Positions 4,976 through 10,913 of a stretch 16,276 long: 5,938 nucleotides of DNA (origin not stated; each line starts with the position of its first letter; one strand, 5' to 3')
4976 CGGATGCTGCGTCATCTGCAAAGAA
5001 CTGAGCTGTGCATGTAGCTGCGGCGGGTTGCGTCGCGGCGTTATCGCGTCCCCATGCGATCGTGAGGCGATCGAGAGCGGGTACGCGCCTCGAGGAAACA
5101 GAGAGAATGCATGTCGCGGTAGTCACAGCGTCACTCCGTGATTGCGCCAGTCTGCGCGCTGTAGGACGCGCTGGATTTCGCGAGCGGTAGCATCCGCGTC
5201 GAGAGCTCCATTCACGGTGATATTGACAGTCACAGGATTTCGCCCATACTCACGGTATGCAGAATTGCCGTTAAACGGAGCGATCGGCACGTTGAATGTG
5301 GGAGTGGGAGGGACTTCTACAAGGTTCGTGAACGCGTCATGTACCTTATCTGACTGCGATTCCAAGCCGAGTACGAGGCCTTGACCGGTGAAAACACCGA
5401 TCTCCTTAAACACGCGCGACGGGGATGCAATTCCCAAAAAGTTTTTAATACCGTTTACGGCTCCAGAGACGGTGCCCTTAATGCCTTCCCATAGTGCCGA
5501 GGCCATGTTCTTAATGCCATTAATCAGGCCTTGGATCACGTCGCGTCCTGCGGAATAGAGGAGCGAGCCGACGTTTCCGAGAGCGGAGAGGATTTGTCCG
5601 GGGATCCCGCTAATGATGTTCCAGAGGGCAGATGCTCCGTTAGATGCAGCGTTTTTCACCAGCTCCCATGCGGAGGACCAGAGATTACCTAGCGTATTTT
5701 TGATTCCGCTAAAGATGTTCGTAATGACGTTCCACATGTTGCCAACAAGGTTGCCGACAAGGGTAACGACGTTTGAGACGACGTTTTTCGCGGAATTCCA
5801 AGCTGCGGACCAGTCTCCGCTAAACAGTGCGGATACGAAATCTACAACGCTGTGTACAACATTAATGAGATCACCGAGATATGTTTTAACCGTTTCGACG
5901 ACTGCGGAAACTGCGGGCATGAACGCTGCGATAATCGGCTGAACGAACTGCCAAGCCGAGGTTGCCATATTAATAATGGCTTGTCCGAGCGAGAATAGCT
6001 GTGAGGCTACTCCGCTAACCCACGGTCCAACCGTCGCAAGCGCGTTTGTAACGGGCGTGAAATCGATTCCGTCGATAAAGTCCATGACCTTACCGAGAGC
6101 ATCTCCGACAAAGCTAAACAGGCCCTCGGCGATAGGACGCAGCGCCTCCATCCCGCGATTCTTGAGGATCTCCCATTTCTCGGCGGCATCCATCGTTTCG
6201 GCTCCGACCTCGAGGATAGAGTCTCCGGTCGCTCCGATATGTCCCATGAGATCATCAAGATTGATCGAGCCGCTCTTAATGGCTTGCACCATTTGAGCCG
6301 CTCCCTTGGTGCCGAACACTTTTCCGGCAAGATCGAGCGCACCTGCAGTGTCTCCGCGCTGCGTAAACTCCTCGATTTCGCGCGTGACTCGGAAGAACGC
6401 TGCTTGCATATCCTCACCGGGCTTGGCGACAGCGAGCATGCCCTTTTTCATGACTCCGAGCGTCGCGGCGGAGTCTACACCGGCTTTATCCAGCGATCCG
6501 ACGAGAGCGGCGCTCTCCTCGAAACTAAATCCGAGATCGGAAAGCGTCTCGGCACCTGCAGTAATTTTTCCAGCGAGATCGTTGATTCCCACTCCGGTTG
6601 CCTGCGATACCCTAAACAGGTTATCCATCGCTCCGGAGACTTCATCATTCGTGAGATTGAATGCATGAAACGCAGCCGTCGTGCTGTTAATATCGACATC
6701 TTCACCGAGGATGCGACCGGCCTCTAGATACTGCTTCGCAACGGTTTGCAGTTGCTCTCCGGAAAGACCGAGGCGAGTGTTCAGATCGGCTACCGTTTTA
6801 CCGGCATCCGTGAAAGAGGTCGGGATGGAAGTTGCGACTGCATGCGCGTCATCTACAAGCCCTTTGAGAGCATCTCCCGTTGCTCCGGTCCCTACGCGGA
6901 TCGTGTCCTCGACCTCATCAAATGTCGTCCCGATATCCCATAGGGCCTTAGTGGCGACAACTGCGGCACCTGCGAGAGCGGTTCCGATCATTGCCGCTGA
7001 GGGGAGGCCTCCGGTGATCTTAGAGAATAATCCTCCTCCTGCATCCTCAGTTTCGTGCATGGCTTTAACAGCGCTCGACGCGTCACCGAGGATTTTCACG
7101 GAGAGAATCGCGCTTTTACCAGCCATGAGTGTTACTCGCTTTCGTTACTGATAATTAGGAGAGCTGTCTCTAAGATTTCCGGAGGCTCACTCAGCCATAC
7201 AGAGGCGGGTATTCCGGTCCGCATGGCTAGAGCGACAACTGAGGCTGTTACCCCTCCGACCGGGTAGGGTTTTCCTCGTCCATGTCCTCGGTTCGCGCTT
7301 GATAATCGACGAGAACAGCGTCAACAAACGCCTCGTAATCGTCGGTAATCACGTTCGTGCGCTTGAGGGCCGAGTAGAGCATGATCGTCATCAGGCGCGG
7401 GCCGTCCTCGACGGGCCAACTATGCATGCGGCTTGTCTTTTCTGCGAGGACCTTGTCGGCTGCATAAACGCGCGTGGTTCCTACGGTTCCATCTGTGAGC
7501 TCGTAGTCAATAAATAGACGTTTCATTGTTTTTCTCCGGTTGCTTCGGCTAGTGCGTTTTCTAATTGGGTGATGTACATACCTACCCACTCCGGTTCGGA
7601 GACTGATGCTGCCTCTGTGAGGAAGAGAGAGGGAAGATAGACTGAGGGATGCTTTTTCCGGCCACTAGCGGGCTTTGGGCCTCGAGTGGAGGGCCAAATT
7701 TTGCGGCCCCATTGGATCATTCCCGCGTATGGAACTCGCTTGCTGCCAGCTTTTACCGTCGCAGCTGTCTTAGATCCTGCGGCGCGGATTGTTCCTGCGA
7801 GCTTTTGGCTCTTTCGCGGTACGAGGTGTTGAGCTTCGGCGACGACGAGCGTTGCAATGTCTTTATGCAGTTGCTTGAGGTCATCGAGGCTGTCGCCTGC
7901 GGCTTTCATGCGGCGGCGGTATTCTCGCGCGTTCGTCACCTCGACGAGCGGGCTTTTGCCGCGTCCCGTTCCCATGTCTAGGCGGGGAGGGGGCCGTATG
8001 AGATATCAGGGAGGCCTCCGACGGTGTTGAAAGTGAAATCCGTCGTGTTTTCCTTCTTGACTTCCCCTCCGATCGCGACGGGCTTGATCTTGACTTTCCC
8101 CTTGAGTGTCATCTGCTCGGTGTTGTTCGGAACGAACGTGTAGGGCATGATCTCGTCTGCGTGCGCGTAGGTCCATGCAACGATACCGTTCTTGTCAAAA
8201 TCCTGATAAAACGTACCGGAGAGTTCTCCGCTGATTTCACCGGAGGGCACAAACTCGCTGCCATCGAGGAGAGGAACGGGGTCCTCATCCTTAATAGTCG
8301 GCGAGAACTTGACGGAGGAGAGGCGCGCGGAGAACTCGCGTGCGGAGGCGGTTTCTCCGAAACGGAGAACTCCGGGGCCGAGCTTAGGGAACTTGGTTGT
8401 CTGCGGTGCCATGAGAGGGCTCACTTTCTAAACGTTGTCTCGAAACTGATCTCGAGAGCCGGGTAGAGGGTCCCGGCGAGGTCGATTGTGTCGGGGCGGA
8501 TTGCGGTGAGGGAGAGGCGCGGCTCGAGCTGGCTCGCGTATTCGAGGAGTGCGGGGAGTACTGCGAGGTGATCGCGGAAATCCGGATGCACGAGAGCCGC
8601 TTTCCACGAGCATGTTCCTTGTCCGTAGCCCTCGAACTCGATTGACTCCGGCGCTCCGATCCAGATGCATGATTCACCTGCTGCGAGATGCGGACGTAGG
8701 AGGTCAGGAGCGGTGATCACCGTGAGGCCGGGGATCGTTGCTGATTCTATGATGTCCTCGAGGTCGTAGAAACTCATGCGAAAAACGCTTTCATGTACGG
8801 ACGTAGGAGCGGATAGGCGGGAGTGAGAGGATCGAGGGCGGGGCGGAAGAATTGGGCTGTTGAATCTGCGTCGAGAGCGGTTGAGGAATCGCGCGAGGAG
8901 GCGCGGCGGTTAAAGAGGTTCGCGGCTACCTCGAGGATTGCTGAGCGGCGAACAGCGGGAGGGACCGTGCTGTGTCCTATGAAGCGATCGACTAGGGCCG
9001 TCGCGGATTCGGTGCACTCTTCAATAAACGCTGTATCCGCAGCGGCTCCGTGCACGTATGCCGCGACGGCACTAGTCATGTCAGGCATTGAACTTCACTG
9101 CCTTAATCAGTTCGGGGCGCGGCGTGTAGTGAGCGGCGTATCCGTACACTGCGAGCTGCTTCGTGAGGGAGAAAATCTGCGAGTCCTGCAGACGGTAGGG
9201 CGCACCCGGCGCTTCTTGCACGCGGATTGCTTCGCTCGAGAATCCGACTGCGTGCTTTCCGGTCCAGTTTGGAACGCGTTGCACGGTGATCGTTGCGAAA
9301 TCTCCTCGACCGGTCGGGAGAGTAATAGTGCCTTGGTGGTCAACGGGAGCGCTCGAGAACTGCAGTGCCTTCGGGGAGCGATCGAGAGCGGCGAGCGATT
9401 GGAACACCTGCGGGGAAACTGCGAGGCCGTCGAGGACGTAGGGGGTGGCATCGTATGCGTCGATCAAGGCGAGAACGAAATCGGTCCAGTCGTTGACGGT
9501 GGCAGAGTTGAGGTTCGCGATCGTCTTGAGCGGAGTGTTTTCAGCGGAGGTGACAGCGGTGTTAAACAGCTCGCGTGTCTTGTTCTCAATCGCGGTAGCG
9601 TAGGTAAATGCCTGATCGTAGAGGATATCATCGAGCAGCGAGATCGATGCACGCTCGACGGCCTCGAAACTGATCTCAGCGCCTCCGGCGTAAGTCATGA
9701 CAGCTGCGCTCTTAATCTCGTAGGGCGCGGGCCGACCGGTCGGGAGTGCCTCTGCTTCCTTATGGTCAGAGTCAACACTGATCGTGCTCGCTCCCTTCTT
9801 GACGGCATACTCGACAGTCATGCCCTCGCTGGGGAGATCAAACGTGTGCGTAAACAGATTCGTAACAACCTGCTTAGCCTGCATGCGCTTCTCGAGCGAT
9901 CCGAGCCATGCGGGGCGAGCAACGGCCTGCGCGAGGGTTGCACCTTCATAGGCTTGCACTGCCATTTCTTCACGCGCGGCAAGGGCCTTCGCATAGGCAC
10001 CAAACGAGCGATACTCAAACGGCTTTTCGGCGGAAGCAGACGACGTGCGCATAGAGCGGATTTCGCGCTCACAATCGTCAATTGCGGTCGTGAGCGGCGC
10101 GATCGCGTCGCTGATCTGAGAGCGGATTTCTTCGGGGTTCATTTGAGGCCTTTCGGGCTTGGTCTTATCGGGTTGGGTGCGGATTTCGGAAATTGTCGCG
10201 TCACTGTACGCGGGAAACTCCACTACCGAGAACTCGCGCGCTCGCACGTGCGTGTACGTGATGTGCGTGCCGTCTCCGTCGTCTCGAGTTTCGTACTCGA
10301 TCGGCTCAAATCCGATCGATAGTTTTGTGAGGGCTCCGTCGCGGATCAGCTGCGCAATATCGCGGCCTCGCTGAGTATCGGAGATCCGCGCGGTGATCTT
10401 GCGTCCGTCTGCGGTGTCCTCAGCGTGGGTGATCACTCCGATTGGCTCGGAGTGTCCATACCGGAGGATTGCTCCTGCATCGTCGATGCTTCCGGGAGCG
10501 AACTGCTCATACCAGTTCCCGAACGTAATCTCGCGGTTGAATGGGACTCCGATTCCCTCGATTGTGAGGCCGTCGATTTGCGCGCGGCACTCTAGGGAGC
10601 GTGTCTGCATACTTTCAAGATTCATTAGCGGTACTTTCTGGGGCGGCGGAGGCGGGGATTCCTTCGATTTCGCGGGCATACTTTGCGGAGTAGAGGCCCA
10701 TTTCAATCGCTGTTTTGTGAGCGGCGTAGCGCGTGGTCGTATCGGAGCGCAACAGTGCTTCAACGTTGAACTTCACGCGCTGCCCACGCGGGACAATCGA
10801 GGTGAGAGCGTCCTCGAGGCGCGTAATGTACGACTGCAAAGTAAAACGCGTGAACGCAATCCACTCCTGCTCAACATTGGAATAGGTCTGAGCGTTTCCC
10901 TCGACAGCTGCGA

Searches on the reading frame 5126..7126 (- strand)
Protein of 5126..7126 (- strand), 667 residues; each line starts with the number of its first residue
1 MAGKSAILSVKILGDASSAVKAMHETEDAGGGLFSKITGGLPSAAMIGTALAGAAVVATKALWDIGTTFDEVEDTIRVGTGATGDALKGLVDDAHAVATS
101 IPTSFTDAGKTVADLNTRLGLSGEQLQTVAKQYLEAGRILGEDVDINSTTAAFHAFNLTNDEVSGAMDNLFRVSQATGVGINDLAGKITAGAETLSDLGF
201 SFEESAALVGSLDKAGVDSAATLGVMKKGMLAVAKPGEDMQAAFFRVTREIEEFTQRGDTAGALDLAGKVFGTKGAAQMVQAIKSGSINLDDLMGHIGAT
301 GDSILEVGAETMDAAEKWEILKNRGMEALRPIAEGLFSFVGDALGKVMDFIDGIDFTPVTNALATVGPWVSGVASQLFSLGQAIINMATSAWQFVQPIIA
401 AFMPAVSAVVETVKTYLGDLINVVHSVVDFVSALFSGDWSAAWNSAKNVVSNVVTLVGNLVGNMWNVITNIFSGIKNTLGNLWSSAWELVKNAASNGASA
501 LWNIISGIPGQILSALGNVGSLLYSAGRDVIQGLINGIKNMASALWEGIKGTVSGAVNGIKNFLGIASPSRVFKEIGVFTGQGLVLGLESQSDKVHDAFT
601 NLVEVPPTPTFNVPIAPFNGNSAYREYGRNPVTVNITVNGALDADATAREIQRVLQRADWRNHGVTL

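Call 61: search_protein_families(library=phrogs, proteins=[window:5126-7126:-], max_evalue=0.001)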
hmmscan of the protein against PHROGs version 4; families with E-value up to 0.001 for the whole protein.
window:5126-7126:- (667 aa): 32 families (the best 25 are shown)
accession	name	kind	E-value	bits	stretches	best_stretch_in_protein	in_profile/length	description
phrog_58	-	tail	3.9e-58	198.8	1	31-656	306-1043/1544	tail length tape measure protein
phrog_991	-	tail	1.4e-57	196.2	1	18-569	244-804/1966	tail length tape measure protein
phrog_305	-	tail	8.9e-44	151.4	1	29-615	239-761/1001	tail length tape measure protein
phrog_8927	-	tail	5.7e-37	128.4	2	15-352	187-416/1619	tail length tape measure protein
phrog_1272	-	tail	1.9e-35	123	3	514-598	1429-1514/1606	tail length tape measure protein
phrog_5493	-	tail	4.7e-31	109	1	380-602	800-1023/1102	tail length tape measure protein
phrog_5448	-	tail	7.2e-27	93.8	2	474-600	1879-2006/3103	tail length tape measure protein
phrog_28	-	tail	3.2e-26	93.2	1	37-661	259-766/1228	tail length tape measure protein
phrog_1204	-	tail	5.4e-24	85.2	2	490-609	1258-1372/1483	tail protein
phrog_167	-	tail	1.9e-20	73.2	2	36-419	260-589/1555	tail length tape measure protein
phrog_4372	-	tail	5.5e-19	68.2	1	377-604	1141-1358/1681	tail length tape measure protein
phrog_9228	-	tail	6.4e-17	62.1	1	5-354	151-505/1425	tail length tape measure protein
phrog_26805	-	unknown function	7e-16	58.7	1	323-609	319-611/697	-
phrog_5218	-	unknown function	1.4e-15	57.5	1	523-602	1344-1424/1599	-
phrog_1686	-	tail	1.4e-15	57.3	1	491-604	1018-1132/1224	tail length tape measure protein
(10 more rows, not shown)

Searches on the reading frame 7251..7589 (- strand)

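Call 61: search_protein_families(library=phrogs, proteins=[window:7251-7589:-], max_evalue=0.001)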
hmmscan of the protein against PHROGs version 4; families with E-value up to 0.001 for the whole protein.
window:7251-7589:- (113 aa): 1 family
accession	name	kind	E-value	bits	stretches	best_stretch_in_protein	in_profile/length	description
phrog_6889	-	unknown function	3.2e-09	37.9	1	22-110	4-97/115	-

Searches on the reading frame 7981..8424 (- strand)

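Call 61: search_protein_families(library=phrogs, proteins=[window:7981-8424:-], max_evalue=0.001)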
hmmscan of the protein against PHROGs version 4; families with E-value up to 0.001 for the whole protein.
window:7981-8424:- (148 aa): 1 family
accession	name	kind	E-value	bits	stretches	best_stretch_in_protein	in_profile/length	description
phrog_4574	-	tail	2.4e-32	112.8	1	10-136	2-137/147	major tail protein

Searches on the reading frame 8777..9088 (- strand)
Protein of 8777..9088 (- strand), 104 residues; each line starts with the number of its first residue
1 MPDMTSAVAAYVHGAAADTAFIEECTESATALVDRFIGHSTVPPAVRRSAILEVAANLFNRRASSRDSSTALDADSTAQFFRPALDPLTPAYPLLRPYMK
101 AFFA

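Call 62: search_protein_families(library=phrogs, proteins=[window:8777-9088:-], max_evalue=0.001)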
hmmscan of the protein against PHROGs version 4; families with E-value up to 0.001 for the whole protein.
window:8777-9088:- (104 aa): 1 family
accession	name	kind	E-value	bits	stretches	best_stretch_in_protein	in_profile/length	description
phrog_5938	-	connector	6.8e-16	59.5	1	2-103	9-110/111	head-tail connector protein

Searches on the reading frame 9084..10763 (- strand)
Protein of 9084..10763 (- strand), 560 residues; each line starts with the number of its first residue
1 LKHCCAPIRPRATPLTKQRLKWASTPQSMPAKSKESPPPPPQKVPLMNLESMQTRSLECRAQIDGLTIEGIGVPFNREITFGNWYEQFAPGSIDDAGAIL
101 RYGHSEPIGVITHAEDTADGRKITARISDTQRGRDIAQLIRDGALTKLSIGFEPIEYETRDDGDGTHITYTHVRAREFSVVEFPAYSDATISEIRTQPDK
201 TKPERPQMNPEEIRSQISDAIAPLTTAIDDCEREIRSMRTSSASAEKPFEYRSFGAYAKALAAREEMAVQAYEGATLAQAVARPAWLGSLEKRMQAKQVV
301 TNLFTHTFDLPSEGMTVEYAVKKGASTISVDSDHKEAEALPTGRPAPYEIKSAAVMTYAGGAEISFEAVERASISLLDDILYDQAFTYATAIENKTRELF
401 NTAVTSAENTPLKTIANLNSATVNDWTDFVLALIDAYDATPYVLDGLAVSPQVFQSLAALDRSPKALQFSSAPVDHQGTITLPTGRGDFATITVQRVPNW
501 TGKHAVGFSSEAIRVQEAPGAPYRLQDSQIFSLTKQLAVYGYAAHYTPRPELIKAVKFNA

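Call 62: search_protein_families(library=phrogs, proteins=[window:9084-10763:-], max_evalue=0.001)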
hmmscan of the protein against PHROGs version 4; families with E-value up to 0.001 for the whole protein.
window:9084-10763:- (560 aa): 11 families
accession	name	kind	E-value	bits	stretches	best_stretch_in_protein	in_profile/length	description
phrog_2263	-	head and packaging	2e-74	252.5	1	67-560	40-545/551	major head protein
phrog_80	-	head and packaging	1.3e-27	98.3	1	42-336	199-485/607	head maturation protease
phrog_617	-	head and packaging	3.8e-18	66.7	1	103-276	66-230/626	major head protein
phrog_3244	-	head and packaging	6.8e-12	46.7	1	106-243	84-226/326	head maturation protease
phrog_36211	-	head and packaging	2.2e-07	31.3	1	118-241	87-209/378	head maturation protease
phrog_37668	-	head and packaging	5.7e-07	30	1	118-193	89-165/313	head maturation protease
phrog_9644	-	head and packaging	7.7e-07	29.7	1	110-206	213-318/341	head maturation protease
phrog_13042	-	head and packaging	1.5e-06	28.6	1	119-192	94-172/386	major head protein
phrog_3270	-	head and packaging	2.8e-06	27.2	1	102-201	43-136/603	head maturation protease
phrog_4523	-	head and packaging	2.4e-05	24.3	1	104-298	83-279/644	major head and protease protein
phrog_1650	-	head and packaging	0.00042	20.7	1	276-468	18-211/300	major head protein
